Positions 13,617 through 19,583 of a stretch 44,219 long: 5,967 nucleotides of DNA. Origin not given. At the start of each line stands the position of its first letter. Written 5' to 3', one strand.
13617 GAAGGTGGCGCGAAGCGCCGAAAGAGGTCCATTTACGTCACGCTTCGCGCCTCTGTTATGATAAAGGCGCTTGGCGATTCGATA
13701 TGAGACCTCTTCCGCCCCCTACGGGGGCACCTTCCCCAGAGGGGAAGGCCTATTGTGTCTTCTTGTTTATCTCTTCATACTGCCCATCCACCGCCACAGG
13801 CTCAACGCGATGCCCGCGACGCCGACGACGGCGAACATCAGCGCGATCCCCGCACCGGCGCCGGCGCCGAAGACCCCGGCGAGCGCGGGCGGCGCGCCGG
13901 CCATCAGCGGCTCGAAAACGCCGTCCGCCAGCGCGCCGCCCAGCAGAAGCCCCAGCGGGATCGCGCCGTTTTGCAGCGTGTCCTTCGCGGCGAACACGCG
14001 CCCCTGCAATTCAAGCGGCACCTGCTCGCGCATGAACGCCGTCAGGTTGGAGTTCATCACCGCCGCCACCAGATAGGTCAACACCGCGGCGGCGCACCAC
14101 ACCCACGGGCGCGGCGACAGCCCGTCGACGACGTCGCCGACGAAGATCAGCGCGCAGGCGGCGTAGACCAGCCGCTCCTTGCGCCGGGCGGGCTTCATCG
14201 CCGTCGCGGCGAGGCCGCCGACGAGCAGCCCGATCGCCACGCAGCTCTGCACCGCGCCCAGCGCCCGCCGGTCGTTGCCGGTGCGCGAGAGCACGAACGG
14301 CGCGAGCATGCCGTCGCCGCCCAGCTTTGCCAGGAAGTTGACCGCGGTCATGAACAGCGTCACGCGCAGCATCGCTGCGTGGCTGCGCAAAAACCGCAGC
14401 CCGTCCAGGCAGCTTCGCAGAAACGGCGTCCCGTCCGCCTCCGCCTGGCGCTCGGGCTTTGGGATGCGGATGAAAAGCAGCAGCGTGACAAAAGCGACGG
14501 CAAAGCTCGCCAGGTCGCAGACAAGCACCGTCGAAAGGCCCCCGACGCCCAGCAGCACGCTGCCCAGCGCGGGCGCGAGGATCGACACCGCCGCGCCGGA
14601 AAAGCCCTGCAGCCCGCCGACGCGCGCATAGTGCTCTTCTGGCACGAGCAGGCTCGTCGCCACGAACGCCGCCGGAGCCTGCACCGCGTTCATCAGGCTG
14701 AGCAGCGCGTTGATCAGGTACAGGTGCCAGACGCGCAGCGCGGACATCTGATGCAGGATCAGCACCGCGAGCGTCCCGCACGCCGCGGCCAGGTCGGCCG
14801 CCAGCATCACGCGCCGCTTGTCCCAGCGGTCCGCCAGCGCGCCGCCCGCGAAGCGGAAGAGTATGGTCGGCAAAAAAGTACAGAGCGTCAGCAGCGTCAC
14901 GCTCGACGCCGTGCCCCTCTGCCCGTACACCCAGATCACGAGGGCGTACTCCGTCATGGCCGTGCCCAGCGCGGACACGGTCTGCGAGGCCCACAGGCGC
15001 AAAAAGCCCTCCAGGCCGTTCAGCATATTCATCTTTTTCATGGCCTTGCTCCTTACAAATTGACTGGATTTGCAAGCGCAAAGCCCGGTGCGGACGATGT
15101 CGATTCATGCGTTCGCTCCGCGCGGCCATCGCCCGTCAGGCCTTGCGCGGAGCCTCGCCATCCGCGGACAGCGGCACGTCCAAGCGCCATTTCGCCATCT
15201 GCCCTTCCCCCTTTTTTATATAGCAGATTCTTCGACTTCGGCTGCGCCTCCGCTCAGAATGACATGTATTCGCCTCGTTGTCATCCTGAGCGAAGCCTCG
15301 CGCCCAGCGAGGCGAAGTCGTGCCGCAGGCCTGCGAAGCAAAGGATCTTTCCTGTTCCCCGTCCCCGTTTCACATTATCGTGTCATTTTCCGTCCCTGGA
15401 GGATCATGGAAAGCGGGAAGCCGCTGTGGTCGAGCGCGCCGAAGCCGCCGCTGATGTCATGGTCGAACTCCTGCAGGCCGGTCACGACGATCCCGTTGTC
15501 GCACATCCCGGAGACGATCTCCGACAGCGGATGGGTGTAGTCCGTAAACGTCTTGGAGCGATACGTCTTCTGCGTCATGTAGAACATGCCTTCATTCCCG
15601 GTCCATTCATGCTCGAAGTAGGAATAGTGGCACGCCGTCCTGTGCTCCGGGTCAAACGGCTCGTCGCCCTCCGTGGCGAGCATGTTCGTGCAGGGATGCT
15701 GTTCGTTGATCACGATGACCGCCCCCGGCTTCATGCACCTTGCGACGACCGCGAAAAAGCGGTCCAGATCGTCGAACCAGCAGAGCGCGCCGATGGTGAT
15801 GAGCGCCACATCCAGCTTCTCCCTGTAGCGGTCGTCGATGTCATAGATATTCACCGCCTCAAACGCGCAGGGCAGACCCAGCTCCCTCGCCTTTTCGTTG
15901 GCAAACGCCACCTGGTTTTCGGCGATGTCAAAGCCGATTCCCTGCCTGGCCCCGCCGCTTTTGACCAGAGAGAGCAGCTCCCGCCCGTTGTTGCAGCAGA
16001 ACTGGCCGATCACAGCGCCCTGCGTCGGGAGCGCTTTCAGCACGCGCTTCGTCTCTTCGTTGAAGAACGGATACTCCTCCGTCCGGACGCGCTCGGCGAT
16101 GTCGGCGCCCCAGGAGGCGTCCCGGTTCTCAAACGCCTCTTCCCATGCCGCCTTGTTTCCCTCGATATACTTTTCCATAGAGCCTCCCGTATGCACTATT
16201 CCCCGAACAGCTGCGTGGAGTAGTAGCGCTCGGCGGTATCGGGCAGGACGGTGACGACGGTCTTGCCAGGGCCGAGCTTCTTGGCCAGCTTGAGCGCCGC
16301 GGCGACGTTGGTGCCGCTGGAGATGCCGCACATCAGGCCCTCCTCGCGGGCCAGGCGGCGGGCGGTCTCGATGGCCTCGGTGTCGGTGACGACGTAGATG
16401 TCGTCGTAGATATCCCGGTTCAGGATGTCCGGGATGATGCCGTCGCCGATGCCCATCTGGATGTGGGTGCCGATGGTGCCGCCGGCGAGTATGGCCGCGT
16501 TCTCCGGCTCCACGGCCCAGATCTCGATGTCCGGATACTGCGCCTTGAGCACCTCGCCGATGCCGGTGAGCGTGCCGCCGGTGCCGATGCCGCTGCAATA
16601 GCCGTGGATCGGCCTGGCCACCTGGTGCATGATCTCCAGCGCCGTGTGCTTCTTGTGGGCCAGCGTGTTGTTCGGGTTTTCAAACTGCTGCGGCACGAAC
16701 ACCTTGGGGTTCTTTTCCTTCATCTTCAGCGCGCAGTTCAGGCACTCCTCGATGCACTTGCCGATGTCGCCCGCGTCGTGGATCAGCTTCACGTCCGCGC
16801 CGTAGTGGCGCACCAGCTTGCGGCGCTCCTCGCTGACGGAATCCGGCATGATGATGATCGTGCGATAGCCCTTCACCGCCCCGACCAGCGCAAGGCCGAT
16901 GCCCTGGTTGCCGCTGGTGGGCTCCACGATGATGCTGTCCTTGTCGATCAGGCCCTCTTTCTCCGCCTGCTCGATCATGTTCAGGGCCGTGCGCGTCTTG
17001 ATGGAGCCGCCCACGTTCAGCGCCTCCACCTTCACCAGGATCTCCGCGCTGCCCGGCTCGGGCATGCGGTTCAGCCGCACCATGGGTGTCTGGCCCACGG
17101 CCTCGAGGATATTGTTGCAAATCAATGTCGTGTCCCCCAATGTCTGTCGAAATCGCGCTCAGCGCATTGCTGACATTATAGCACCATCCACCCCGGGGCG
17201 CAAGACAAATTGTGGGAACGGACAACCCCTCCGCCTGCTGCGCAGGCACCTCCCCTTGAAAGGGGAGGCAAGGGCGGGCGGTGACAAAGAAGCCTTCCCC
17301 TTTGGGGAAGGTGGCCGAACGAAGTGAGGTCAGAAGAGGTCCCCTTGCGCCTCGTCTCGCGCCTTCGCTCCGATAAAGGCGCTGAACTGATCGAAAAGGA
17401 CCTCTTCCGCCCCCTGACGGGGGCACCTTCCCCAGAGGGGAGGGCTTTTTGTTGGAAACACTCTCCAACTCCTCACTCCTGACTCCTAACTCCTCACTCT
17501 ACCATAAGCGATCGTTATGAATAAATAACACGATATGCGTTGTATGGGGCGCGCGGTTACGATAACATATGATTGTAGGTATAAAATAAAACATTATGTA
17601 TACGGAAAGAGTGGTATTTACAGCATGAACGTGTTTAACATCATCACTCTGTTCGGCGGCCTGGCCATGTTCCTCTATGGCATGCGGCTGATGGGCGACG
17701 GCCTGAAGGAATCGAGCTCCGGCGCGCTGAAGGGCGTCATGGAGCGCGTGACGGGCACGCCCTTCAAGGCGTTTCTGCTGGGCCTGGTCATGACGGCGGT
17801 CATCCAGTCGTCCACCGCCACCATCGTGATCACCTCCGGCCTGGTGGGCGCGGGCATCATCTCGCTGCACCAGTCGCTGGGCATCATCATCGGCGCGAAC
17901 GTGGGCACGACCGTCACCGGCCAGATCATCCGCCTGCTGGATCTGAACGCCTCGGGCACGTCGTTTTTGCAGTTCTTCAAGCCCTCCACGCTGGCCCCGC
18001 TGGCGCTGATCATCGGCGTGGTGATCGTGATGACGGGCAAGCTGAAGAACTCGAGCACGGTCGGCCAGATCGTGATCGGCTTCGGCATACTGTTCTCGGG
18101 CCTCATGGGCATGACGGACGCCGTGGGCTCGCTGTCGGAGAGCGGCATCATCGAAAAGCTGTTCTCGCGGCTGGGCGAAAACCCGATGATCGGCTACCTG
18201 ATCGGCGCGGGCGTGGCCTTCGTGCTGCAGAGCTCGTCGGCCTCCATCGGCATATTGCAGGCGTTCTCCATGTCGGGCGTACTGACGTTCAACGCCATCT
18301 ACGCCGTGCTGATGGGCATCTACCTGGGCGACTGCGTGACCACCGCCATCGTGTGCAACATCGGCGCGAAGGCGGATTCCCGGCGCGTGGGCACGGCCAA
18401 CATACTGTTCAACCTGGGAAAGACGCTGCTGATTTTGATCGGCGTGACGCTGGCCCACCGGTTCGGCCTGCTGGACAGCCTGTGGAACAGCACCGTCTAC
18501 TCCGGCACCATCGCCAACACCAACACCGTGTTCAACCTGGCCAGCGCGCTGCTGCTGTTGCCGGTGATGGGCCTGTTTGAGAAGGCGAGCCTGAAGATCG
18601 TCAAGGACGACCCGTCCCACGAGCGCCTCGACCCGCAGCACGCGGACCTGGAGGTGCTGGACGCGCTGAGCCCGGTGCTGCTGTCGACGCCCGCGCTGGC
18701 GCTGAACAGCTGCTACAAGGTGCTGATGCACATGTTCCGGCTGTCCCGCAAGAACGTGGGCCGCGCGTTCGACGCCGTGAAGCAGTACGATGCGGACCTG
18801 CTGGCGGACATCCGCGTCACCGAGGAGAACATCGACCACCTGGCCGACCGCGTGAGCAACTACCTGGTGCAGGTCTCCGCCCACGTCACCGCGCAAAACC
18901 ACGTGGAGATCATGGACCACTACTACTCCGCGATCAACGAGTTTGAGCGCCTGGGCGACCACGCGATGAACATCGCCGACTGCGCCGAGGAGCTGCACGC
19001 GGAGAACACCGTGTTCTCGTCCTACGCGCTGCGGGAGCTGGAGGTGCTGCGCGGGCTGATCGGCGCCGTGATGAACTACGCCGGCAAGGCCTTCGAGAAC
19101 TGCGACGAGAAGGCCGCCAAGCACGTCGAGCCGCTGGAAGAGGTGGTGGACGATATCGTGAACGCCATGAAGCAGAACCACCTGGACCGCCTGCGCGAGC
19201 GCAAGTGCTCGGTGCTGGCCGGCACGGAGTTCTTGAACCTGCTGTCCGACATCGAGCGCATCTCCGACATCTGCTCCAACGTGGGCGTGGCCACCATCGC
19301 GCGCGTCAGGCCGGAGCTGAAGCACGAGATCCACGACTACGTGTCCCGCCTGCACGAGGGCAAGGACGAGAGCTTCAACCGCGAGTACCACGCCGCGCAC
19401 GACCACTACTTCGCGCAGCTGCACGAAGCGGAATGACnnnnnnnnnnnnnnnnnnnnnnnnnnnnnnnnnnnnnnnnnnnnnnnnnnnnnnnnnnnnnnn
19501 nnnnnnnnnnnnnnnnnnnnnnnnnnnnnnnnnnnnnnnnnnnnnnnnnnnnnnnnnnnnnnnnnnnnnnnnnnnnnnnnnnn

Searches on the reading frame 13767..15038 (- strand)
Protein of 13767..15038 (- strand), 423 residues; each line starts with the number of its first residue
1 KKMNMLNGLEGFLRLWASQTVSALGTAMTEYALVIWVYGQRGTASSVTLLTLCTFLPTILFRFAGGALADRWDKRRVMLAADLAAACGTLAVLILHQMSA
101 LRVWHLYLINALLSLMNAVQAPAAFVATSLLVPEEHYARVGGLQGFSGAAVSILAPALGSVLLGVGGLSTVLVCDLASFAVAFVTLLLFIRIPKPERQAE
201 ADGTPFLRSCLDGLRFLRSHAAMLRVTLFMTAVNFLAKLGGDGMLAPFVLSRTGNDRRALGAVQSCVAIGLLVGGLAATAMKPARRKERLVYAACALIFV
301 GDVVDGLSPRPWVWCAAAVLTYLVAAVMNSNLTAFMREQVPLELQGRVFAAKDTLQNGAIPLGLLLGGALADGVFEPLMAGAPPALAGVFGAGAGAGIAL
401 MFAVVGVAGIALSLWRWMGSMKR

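Call 8: search_protein_families(library=pfam, proteins=[window:13767-15038:-], max_evalue=0.001)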
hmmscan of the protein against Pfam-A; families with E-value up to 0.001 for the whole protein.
window:13767-15038:- (423 aa): 2 families
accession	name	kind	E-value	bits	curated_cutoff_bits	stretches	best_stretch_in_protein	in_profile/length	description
PF07690.21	MFS_1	-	2.2e-26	93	33.4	1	15-363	1-346/347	Major Facilitator Superfamily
PF05977.19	MFS_3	-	9.5e-20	71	27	1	12-372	12-368/524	Transmembrane secretion effector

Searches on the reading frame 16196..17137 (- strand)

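Call 8: search_protein_families(library=pfam, proteins=[window:16196-17137:-], max_evalue=0.001)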
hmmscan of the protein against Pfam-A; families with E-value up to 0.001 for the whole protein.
window:16196-17137:- (313 aa): 1 family
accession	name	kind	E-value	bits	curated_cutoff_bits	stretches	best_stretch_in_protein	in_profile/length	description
PF00291.31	PALP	-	2.1e-72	244.4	35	1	11-300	2-295/295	Pyridoxal-phosphate dependent enzyme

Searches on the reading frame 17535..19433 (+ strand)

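Call 8: search_protein_families(library=pfam, proteins=[window:17535-19433:+], max_evalue=0.001)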
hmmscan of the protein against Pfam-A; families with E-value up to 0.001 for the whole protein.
window:17535-19433:+ (633 aa): 2 families
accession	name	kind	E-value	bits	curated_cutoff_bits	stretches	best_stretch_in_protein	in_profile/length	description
PF02690.20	Na_Pi_cotrans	-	6.9e-52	175.6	29.1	2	45-194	1-136/137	Na+/Pi-cotransporter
PF01895.24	PhoU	-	6.2e-22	78.2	23.5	2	397-483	1-88/89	PhoU domain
